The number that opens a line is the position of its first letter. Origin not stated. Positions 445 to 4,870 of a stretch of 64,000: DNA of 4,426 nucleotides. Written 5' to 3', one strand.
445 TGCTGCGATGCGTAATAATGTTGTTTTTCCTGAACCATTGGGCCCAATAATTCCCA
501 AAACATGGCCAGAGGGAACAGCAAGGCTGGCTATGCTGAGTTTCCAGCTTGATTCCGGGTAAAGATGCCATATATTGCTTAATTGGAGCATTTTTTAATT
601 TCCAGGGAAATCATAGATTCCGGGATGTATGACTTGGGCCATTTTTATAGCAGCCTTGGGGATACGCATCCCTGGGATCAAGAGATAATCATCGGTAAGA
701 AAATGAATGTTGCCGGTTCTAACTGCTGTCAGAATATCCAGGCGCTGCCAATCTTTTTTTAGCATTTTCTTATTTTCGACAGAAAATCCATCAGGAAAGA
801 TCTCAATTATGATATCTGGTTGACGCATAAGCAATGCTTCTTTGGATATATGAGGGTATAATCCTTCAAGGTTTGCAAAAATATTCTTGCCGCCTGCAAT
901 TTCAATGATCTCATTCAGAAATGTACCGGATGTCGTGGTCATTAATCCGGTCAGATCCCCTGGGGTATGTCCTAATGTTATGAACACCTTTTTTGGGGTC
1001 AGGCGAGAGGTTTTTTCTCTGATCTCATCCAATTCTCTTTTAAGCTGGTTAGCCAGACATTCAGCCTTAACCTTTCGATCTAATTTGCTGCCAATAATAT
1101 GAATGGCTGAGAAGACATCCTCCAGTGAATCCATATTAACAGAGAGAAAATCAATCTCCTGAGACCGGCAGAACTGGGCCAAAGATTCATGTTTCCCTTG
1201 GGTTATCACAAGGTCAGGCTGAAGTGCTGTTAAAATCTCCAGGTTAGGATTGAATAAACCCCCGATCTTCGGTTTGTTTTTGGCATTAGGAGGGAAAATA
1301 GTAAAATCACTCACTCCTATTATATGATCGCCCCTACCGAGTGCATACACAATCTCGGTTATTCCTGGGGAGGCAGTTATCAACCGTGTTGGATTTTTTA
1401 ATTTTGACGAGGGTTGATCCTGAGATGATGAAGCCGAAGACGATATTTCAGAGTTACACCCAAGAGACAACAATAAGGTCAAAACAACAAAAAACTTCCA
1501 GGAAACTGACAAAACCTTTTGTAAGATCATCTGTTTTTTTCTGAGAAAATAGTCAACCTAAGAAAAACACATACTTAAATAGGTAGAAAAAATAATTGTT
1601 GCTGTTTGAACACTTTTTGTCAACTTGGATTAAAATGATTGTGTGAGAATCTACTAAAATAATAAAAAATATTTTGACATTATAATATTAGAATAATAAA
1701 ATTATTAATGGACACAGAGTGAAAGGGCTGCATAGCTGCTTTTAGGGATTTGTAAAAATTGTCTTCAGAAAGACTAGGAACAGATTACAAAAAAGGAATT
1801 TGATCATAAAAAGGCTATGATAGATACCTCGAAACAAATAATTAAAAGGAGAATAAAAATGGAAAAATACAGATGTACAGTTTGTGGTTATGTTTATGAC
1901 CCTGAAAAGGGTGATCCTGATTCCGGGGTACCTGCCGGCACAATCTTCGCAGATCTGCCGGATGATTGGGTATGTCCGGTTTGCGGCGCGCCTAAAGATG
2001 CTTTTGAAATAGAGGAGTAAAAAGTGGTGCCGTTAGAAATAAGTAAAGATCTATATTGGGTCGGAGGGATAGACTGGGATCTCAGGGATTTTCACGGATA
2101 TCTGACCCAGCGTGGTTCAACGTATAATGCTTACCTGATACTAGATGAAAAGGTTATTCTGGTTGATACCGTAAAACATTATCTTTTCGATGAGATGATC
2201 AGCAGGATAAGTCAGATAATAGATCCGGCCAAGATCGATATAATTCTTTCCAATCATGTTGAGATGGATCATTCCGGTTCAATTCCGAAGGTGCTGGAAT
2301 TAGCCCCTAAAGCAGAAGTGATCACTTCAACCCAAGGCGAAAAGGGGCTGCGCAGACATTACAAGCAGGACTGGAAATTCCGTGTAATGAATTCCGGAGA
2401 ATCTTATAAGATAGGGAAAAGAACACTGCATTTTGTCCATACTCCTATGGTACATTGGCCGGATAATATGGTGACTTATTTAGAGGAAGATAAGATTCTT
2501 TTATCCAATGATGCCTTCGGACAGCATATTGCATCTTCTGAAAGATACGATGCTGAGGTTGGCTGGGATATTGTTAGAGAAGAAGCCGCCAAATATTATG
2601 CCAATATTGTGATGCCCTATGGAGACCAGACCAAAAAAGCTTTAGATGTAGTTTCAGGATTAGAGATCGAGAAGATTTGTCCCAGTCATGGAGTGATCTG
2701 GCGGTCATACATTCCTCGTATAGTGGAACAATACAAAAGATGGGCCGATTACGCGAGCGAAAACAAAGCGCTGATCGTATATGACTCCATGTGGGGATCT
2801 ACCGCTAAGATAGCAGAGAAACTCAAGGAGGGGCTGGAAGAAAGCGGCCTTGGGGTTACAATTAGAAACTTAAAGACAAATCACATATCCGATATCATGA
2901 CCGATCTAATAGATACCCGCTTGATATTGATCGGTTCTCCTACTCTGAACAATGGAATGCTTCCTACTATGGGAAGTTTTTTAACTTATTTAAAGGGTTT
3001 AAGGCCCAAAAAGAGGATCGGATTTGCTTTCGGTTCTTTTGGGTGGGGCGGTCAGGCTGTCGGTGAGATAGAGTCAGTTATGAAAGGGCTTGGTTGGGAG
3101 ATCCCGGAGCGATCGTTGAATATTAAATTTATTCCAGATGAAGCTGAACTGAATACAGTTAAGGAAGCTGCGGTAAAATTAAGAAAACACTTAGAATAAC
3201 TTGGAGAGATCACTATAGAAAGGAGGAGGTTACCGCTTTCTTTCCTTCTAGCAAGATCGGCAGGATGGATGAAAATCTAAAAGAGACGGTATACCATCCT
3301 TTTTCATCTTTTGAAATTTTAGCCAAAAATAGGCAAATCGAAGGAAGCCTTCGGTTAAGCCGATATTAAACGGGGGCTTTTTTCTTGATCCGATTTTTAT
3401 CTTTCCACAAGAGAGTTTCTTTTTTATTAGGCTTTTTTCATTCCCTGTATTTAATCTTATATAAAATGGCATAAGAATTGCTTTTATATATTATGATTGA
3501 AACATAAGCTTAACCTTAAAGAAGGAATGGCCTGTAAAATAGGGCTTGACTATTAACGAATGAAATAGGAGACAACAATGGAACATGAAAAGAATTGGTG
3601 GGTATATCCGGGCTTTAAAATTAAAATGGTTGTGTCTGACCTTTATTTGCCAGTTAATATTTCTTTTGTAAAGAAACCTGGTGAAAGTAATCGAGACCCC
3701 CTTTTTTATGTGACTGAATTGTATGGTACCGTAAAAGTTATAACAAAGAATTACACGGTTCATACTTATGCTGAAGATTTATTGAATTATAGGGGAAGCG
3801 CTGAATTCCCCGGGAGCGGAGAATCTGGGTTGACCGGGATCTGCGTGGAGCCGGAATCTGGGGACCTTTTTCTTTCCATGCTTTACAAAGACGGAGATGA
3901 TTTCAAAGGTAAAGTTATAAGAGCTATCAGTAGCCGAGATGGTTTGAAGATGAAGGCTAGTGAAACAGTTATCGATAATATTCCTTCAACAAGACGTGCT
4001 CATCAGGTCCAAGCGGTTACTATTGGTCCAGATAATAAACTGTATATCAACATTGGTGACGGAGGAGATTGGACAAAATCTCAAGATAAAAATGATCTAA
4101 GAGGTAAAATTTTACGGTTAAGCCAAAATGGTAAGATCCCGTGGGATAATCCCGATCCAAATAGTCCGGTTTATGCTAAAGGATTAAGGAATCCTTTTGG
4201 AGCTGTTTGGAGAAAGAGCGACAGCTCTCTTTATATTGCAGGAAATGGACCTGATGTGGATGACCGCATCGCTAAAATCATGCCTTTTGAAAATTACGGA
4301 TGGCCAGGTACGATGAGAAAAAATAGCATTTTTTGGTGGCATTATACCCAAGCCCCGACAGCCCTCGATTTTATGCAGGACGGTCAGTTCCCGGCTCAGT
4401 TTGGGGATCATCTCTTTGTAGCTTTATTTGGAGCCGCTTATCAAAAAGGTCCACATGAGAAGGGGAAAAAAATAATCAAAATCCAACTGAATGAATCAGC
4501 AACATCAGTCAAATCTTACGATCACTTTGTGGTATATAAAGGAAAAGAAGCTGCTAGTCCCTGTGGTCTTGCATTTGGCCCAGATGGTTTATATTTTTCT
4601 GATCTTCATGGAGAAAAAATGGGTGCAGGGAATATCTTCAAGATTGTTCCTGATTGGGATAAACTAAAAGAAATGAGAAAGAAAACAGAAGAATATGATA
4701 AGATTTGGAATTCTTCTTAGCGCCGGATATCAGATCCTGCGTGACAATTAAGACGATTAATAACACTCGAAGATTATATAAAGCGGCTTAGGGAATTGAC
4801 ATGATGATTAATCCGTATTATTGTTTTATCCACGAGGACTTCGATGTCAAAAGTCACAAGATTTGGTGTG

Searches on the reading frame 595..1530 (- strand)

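Call 40: search_protein_families(library=pfam, proteins=[window:595-1530:-], max_evalue=0.00001)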
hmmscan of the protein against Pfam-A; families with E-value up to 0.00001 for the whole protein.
window:595-1530:- (311 aa): 1 family
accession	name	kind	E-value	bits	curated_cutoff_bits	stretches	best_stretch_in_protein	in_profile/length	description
PF01497.23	Peripla_BP_2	-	3e-29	102.5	27.5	1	51-281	2-234/235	Periplasmic binding protein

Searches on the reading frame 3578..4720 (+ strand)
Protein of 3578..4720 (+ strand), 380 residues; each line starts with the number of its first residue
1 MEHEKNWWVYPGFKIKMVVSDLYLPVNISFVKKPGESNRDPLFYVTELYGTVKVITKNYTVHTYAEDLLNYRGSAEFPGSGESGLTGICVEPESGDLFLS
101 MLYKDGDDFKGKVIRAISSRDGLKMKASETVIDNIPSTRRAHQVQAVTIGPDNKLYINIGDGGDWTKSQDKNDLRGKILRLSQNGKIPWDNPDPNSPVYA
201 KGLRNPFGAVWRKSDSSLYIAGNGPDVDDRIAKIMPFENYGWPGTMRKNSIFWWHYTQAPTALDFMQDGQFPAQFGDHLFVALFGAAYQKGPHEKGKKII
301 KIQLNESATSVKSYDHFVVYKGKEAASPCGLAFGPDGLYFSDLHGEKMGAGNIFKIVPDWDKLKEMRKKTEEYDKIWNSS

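Call 40: search_protein_families(library=pfam, proteins=[window:3578-4720:+], max_evalue=0.00001)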
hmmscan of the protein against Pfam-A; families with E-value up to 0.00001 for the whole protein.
window:3578-4720:+ (380 aa): 1 family
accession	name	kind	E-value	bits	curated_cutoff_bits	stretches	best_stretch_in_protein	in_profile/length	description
PF07995.17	GSDH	-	1e-31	110.9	25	1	44-246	16-223/332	Glucose / Sorbosone dehydrogenase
